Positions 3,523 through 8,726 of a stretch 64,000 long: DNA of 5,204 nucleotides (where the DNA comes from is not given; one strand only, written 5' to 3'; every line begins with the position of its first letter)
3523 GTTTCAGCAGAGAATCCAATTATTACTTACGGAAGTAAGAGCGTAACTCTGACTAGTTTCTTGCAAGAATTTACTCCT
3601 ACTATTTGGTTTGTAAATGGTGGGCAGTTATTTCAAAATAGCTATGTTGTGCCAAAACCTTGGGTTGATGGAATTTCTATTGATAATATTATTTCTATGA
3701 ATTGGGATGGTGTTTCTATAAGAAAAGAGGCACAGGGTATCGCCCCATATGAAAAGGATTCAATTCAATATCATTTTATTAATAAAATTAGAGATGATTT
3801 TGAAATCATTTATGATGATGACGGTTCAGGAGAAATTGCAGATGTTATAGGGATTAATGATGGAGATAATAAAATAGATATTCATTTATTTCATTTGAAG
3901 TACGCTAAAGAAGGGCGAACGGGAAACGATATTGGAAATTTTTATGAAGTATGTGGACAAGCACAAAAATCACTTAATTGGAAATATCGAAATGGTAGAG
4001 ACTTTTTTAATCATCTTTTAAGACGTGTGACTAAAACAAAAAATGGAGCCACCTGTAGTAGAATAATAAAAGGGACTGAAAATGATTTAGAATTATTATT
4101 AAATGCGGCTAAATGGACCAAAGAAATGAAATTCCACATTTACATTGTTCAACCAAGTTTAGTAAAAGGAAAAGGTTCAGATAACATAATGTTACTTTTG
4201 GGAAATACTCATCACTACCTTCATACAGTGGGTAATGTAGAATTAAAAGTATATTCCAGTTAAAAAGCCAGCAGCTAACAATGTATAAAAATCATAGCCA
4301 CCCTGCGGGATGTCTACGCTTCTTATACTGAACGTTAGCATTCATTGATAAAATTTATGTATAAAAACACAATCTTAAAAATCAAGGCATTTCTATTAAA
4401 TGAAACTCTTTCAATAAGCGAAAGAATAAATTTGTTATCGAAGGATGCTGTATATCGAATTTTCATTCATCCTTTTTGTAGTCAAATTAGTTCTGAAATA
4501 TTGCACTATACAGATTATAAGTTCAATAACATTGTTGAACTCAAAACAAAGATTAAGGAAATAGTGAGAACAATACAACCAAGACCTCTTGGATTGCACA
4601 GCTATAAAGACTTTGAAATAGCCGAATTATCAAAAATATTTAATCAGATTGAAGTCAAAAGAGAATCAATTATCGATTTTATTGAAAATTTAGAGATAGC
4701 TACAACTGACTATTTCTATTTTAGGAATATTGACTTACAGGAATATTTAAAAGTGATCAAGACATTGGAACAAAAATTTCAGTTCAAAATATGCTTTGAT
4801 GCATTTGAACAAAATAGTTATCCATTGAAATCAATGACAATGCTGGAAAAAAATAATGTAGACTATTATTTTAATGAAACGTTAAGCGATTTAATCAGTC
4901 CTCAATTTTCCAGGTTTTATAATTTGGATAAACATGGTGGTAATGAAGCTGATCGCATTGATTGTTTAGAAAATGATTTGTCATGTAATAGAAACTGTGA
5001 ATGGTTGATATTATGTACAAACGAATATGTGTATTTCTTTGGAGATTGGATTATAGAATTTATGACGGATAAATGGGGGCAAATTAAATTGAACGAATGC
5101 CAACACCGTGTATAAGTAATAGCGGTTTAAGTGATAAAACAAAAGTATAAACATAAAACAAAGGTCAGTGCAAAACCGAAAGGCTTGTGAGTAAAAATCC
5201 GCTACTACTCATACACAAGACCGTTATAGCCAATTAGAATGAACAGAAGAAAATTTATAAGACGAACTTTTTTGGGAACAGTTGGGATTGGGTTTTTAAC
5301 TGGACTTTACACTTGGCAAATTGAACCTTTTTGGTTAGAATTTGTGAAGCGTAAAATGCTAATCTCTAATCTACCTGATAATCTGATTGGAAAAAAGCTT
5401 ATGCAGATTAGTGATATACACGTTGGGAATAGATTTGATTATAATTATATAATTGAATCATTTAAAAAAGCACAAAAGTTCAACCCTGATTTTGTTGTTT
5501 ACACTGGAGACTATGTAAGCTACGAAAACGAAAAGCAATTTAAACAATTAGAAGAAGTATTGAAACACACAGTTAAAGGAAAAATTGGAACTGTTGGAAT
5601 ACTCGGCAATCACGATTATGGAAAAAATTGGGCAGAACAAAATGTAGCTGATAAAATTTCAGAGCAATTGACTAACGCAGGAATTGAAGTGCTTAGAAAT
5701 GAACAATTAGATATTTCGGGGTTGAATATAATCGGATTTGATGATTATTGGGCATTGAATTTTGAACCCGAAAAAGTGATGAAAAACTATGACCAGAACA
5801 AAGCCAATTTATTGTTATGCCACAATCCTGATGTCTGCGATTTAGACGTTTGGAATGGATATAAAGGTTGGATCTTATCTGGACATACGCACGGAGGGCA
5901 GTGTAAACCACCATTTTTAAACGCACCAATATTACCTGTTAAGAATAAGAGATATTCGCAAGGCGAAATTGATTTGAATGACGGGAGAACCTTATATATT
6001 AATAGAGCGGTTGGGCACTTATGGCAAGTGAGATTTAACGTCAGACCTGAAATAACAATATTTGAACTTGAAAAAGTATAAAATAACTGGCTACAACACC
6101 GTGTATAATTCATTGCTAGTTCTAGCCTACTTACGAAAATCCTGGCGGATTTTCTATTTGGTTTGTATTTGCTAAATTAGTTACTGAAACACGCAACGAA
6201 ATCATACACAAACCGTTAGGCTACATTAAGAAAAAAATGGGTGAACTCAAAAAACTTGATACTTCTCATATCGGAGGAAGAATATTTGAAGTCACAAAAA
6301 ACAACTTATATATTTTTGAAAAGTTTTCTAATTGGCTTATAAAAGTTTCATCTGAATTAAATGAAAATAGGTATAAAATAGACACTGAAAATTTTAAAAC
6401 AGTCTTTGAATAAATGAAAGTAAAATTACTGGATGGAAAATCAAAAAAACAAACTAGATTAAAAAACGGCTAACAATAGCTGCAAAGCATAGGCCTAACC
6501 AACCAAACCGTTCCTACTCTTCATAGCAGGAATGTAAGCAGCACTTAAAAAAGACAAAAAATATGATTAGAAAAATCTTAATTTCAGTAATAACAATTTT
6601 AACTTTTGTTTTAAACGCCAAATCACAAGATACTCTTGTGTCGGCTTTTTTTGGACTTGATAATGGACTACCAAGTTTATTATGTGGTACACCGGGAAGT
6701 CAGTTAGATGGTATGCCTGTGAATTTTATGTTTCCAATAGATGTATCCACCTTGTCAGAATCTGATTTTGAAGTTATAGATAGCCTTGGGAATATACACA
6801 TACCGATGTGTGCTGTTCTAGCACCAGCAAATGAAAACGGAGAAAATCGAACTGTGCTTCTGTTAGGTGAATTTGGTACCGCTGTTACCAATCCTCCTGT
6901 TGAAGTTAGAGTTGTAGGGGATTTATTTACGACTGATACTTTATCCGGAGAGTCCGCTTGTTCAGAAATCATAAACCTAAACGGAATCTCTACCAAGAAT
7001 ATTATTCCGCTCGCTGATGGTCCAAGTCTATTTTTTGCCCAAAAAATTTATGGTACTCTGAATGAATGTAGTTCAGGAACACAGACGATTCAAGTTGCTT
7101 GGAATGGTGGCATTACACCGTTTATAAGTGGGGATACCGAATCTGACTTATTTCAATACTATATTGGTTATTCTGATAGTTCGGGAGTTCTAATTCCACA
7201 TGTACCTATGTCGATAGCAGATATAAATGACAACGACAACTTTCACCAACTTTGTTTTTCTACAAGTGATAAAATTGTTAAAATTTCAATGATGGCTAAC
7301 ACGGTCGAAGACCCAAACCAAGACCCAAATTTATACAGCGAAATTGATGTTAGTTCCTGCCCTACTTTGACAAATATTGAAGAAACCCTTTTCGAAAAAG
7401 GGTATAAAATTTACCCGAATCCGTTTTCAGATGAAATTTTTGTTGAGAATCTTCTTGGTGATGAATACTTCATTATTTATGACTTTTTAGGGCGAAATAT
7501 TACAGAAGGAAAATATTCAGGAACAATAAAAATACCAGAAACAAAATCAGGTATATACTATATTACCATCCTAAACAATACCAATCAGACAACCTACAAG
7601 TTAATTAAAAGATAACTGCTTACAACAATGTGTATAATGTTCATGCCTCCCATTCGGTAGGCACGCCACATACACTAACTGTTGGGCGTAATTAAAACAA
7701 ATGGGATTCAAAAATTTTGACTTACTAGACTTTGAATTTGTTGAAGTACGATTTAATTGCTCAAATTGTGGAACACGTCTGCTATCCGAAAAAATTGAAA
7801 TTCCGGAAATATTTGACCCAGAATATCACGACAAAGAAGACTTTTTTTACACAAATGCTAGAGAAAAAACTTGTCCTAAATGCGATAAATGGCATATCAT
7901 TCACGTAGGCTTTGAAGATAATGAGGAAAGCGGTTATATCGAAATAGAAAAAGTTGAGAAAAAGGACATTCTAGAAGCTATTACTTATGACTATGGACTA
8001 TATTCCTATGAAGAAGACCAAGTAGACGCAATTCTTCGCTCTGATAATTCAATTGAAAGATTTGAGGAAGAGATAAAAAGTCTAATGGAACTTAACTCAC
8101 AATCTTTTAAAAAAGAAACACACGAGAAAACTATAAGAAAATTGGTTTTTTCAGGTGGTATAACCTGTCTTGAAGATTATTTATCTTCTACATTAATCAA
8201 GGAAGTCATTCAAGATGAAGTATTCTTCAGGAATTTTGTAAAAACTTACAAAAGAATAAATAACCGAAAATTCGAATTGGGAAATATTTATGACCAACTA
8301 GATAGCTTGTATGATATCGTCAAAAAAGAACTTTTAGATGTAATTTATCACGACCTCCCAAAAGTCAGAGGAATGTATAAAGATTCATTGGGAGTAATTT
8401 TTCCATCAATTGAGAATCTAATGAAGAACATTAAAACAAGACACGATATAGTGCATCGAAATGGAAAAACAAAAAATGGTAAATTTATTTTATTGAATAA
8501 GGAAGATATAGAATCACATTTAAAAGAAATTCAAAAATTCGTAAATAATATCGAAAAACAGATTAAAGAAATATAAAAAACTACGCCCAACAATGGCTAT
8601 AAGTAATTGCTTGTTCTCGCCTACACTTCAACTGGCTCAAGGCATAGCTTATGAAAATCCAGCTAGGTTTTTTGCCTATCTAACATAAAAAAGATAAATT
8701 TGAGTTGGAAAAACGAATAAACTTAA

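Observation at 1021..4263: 1080-aa SF2 helicase with a nuclease-like C-terminus occupying a whole 3.35-kb cassette: candidate single-gene antiphage system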

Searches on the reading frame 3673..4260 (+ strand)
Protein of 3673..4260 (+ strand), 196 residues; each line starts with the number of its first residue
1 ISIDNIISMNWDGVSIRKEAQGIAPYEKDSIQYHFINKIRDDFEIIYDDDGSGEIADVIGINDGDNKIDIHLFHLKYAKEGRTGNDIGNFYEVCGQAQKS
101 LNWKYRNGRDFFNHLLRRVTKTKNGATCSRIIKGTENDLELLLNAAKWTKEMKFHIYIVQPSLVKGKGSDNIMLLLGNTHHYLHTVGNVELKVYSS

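Call 59: search_solved_structures(query=A4, max_evalue=10, show_alignments=3)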
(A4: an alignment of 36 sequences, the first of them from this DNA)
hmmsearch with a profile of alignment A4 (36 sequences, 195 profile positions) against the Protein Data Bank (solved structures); distinct sequences matched with E-value up to 10: 3.
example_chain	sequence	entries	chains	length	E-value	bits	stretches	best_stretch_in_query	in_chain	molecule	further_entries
2zvy_A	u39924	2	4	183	0.5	13.4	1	123-175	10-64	Chemotaxis protein motB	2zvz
2zov_A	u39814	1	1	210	0.54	13.3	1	123-175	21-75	Chemotaxis protein motB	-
5y3z_A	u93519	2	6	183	1.1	12.3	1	124-175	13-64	Motility protein B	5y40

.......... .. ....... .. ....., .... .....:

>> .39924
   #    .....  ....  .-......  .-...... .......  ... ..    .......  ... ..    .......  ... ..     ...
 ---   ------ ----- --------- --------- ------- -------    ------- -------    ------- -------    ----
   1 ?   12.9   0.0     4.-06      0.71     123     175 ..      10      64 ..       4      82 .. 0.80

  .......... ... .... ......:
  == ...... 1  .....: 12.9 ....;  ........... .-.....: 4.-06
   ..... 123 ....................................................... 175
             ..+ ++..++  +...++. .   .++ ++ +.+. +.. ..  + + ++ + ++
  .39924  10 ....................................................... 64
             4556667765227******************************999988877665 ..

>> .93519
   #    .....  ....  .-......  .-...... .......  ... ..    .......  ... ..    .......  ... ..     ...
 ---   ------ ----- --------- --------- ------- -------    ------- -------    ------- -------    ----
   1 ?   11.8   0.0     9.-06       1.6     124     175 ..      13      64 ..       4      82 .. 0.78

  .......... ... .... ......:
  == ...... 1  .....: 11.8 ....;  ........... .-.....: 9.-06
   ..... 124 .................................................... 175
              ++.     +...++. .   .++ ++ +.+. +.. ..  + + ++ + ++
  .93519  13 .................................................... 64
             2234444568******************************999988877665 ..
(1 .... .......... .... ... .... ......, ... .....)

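Call 60: search_protein_families(library=pfam, alignment_id=A4, max_evalue=1)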
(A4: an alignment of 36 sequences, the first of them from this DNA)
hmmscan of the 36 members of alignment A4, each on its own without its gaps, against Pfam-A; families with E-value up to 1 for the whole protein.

A. member 1, seq(196 aa): 1 family
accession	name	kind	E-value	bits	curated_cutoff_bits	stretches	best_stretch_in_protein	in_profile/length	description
PF06356.17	DUF1064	-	0.035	14.9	24.7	1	26-79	52-103/117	Protein of unknown function (DUF1064)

B. families by the number of members that match (of 36 scanned): 18 families
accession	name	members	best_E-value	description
PF06356.17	DUF1064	2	0.035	Protein of unknown function (DUF1064)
PF21004.2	MCEL_GT_NTPase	2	0.071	mRNA capping enzyme catalytic subunit, GTase, NTPase domain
PF09539.15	DUF2385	1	0.0031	Protein of unknown function (DUF2385)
PF15637.11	Tox-HNH-HHH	1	0.0098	HNH/Endo VII superfamily nuclease toxin with a HHH motif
PF15979.11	Glyco_hydro_115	1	0.017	Glycosyl hydrolase family 115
PF00448.28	SRP54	1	0.04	SRP54-type protein, GTPase domain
PF00225.29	Kinesin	1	0.046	Kinesin motor domain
PF14679.12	FANCI_HD1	1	0.064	FANCI helical domain 1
PF19061.5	DUF5757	1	0.1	Family of unknown function (DUF5757)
PF10217.14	DUF2039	1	0.14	Uncharacterized conserved protein (DUF2039)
PF18812.6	PBECR3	1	0.14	phage-Barnase-EndoU-ColicinE5/D-RelE like nuclease3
PF16395.11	DUF5004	1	0.18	Domain of unknown function (DUF5004)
PF10273.14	WGG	1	0.18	Pre-rRNA-processing protein TSR2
PF18802.6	CxC1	1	0.19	CxC1 like cysteine cluster associated with KDZ transposases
PF18954.5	DUF5697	1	0.2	Family of unknown function (DUF5697)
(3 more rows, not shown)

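Call 100: search_protein_families(library=phrogs, alignment_id=A4, max_evalue=0.1)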
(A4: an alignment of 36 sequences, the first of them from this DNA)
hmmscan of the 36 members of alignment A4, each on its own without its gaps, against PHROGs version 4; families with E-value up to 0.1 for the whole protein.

A. member 1, seq(196 aa): 0 families

B. families by the number of members that match (of 36 scanned): 9 families
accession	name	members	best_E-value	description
phrog_1917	-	1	0.0004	virion structural protein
phrog_22499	-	1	0.0019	-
phrog_2141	-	1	0.017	-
phrog_31369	-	1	0.036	-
phrog_8839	-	1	0.048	-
phrog_9422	-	1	0.054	-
phrog_13669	-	1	0.09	-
phrog_32093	-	1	0.092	-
phrog_24782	-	1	0.092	-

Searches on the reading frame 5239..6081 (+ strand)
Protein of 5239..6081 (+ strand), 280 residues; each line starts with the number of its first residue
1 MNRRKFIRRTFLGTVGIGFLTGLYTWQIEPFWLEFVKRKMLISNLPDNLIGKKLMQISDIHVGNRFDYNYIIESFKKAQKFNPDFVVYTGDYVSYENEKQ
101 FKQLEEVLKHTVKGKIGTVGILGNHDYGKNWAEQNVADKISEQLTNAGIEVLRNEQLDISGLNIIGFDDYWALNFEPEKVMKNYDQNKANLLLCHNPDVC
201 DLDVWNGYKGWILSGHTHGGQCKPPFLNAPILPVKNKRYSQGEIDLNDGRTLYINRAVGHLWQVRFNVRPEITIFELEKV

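Call 12: search_protein_families(library=pfam, proteins=[window:5239-6081:+], max_evalue=0.01)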
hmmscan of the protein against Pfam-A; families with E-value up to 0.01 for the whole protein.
window:5239-6081:+ (280 aa): 4 families
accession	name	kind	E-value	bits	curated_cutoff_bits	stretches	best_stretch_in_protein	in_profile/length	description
PF00149.33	Metallophos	-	9.9e-12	46.1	21.5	1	53-219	2-190/191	Calcineurin-like phosphoesterase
PF12850.12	Metallophos_2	-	0.00033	21.1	27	1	54-162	3-82/154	Calcineurin-like phosphoesterase superfamily domain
PF00331.26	Glyco_hydro_10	-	0.00055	19.7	22.1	1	67-182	147-254/311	Glycosyl hydrolase family 10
PF18711.7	TxDE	-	0.0082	16.7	25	0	138-166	12-40/55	Toxoflavin-degrading enzyme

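Call 115: search_protein_families(library=padloc, proteins=[window:5239-6081:+], max_evalue=0.01)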
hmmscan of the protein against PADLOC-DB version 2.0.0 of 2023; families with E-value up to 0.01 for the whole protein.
window:5239-6081:+ (280 aa): 1 family
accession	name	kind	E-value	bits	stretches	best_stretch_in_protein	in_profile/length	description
PDLC04908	PDC-S10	-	3.3e-07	27.8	1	79-204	26-152/223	-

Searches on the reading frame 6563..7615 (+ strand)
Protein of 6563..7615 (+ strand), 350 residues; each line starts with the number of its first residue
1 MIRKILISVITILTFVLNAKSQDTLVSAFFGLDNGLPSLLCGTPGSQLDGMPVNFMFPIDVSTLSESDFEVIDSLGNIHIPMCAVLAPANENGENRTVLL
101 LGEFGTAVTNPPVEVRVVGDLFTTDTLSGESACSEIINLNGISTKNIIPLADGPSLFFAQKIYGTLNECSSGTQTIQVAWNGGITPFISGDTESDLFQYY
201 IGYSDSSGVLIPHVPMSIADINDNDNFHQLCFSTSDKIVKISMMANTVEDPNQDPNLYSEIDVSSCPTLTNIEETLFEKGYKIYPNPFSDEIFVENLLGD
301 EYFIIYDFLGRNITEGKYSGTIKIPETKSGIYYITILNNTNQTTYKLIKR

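Call 12: search_protein_families(library=pfam, proteins=[window:6563-7615:+], max_evalue=0.01)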
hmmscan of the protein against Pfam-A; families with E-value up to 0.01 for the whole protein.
window:6563-7615:+ (350 aa): 1 family
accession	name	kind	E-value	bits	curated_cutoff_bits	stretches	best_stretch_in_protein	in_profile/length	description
PF18962.6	Por_Secre_tail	-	5.5e-09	36.6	27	1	283-348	1-74/75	Secretion system C-terminal sorting domain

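Call 115: search_protein_families(library=padloc, proteins=[window:6563-7615:+], max_evalue=0.01)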
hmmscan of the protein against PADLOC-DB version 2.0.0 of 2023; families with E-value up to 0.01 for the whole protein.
window:6563-7615:+ (350 aa): 0 families

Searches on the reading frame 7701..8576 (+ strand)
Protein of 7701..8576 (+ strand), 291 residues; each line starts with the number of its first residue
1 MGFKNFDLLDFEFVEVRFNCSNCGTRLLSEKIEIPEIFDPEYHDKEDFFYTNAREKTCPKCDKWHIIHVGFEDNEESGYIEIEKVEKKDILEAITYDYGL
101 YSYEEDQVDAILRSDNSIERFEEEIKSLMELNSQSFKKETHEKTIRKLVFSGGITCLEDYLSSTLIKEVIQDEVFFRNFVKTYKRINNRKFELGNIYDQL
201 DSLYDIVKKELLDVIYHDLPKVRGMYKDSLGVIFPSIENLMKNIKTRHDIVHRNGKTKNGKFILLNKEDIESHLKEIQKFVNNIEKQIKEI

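Call 12: search_protein_families(library=pfam, proteins=[window:7701-8576:+], max_evalue=0.01)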
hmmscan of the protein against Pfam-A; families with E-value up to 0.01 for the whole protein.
window:7701-8576:+ (291 aa): 1 family
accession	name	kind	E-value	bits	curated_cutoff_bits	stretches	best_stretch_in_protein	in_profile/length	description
PF13248.11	Zn_ribbon_3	-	0.005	16.7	27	0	19-29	4-13/26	zinc-ribbon domain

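Call 115: search_protein_families(library=padloc, proteins=[window:7701-8576:+], max_evalue=0.01)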
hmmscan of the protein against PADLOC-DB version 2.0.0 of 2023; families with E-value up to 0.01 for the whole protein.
window:7701-8576:+ (291 aa): 0 families
